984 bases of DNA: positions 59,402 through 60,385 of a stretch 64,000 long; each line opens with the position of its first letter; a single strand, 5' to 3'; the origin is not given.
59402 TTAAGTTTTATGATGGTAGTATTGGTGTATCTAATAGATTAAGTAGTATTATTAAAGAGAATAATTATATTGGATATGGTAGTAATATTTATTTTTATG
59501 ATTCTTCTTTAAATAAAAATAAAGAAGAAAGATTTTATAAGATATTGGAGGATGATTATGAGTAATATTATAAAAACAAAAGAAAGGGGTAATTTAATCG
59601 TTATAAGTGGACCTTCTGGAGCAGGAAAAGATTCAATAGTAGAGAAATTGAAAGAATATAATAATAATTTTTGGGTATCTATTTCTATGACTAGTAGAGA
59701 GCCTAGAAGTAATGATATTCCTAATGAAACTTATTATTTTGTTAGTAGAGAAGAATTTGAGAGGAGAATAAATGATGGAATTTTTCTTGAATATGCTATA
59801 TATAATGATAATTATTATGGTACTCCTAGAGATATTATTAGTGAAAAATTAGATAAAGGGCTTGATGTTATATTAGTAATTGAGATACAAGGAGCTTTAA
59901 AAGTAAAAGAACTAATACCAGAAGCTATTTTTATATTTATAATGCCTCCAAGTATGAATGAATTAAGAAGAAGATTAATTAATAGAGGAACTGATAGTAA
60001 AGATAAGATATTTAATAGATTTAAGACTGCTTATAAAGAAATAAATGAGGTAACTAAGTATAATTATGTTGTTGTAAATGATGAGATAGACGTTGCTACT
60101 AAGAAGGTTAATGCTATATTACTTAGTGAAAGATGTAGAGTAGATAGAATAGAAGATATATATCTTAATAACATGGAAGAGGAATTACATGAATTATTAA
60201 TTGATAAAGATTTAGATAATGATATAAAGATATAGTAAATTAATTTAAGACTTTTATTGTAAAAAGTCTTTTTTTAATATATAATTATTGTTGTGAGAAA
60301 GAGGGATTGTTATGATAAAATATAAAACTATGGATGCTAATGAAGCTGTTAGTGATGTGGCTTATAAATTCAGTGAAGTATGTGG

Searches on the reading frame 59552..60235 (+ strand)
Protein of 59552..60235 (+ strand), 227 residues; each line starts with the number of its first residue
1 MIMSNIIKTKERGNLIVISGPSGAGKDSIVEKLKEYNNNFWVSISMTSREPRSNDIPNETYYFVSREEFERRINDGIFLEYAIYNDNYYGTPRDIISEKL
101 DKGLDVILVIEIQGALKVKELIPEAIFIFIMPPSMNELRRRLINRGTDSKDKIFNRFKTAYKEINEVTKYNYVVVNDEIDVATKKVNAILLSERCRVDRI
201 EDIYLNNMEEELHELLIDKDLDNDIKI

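Call 25: search_protein_families(library=pfam, proteins=[window:59552-60235:+], max_evalue=0.1)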
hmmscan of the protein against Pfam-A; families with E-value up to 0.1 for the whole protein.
window:59552-60235:+ (227 aa): 11 families
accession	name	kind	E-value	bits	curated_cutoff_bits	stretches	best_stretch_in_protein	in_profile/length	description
PF00625.27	Guanylate_kin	-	5.4e-46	157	25.2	1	14-191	3-180/182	Guanylate kinase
PF02223.23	Thymidylate_kin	-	4.2e-06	27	27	1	19-175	2-172/185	Thymidylate kinase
PF20693.3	YobI-ATPase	-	0.00042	20.4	27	1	6-74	8-73/363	YobI-like P-loop NTPase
PF13238.12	AAA_18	-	0.0013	19.6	29.4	1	16-152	1-118/128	AAA domain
PF07931.18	CPT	-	0.0079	16.5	22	0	13-45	1-33/172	Chloramphenicol phosphotransferase-like protein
PF03193.22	RsgA_GTPase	-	0.018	15.3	30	1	8-38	101-131/174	RsgA GTPase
PF07693.20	KAP_NTPase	-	0.029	14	20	0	5-182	10-163/293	KAP family P-loop domain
PF00485.24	PRK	-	0.037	14.3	22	0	15-61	1-48/196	Phosphoribulokinase / Uridine kinase family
PF20720.3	nSTAND3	-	0.037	14.2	27.2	0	6-33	10-37/155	Novel STAND NTPase 3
PF13191.12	AAA_16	-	0.042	14.8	32.6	1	11-38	22-50/167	AAA ATPase domain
PF13521.12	AAA_28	-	0.053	14.2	27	0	16-42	2-28/164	AAA domain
